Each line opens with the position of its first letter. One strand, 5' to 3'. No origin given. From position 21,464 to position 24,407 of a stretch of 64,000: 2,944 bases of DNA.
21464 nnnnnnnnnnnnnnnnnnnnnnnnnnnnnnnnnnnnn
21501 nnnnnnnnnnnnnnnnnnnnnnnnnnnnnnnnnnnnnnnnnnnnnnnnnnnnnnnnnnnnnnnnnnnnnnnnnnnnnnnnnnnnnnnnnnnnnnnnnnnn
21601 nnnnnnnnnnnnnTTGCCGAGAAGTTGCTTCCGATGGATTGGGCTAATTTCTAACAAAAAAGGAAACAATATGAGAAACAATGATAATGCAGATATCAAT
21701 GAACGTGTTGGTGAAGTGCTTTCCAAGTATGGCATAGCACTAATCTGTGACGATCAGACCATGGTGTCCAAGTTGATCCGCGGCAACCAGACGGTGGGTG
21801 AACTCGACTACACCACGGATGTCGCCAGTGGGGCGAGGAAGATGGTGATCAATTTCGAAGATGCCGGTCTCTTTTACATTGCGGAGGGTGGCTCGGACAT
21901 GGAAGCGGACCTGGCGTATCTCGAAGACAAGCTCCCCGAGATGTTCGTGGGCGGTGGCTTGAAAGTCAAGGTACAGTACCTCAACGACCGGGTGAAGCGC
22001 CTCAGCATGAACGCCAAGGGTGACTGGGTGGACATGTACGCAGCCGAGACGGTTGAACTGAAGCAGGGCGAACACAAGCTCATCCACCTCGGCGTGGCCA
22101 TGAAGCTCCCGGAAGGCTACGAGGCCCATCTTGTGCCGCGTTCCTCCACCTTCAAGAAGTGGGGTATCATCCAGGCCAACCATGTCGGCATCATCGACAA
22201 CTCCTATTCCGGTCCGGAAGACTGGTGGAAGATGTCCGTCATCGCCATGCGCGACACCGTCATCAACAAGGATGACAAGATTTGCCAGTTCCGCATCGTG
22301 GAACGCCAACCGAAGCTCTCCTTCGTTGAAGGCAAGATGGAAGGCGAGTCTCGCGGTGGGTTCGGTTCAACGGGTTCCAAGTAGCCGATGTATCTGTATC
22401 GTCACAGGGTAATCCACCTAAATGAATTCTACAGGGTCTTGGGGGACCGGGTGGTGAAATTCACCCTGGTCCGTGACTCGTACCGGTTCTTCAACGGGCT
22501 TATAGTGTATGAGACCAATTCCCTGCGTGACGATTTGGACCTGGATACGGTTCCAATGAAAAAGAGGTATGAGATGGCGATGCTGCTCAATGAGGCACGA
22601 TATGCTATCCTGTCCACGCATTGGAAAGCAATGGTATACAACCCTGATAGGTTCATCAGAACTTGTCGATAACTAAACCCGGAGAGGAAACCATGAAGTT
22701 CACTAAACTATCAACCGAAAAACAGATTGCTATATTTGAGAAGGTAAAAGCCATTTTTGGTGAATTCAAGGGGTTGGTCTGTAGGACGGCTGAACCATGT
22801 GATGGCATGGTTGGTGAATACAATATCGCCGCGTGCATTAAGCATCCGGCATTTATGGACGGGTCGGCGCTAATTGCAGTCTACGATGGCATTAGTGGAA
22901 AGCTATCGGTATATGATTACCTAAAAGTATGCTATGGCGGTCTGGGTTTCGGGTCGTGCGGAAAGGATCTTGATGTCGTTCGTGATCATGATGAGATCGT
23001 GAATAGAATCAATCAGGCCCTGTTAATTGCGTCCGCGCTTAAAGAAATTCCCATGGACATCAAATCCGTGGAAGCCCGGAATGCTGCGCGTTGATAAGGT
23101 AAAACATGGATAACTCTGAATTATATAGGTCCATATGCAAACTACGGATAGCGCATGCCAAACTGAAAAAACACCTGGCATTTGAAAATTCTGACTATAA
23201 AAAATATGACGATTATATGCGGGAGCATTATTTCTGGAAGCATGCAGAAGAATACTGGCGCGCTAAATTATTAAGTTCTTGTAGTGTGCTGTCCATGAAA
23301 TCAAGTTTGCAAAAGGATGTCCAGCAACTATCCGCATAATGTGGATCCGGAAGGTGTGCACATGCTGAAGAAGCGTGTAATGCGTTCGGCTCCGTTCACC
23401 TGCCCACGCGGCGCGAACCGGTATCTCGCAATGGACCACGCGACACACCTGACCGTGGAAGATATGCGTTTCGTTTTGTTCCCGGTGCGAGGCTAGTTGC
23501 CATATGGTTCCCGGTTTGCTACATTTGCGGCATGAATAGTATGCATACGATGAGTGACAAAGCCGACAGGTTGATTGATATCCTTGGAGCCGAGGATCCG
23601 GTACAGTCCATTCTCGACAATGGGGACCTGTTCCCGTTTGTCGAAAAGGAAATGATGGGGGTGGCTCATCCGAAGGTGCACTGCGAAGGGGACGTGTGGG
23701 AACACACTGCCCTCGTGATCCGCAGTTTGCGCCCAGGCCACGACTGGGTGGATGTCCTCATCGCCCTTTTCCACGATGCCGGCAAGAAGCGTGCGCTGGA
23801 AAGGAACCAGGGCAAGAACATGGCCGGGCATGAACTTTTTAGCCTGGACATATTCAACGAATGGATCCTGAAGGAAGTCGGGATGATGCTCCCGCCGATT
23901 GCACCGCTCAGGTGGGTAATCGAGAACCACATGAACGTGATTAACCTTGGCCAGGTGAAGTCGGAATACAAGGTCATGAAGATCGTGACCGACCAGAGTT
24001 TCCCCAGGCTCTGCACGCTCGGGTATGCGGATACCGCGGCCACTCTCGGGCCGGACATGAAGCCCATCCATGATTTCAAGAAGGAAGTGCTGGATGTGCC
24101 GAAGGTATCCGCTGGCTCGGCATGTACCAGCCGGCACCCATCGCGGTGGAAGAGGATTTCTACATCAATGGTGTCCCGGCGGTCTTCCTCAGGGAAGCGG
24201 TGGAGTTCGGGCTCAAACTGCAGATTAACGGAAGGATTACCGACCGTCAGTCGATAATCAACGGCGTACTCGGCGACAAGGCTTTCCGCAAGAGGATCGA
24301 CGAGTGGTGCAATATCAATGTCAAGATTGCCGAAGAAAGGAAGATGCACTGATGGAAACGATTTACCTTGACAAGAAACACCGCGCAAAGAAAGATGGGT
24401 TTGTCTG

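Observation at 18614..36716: Dispersed NAD/ADP-ribose module: NadV-like NAPRTase, NMNAT-Nudix fusion, PARG-like hydrolase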

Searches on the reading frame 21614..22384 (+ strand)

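Call 3: search_protein_families(library=pfam, proteins=[window:21614-22384:+], max_evalue=0.01)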
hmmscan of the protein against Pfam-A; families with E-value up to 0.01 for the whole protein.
window:21614-22384:+ (256 aa): 2 families
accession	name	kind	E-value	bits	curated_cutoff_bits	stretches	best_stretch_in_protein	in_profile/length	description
PF00692.24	dUTPase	-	4.2e-11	43.2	22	1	140-254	17-129/129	dUTPase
PF22769.1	DCD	-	2.7e-05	24.7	27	1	144-228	68-150/153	dCTP deaminase-like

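Call 4: search_protein_families(library=phrogs, proteins=[window:21614-22384:+], max_evalue=0.001)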
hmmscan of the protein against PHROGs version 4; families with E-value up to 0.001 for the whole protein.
window:21614-22384:+ (256 aa): 1 family
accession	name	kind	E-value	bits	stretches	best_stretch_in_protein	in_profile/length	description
phrog_135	-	DNA, RNA and nucleotide metabolism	8.6e-33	115.5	1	137-255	167-291/463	dUTPase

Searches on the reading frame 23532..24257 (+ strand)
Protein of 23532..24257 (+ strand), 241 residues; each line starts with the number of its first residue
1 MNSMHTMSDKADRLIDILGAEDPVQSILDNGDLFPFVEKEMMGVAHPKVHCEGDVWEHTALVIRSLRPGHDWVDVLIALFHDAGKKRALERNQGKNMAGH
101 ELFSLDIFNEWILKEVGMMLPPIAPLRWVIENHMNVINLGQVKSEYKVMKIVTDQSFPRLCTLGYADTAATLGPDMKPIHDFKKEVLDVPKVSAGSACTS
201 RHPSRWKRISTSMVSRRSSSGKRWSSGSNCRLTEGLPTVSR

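Call 3: search_protein_families(library=pfam, proteins=[window:23532-24257:+], max_evalue=0.01)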
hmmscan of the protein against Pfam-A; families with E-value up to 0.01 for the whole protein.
window:23532-24257:+ (241 aa): 0 families

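Call 4: search_protein_families(library=phrogs, proteins=[window:23532-24257:+], max_evalue=0.001)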
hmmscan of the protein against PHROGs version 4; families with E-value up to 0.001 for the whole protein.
window:23532-24257:+ (241 aa): 0 families

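Call 5: search_protein_families(library=ncbifam, proteins=[window:23532-24257:+], max_evalue=0.01)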
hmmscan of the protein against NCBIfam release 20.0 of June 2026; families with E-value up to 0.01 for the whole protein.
window:23532-24257:+ (241 aa): 0 families
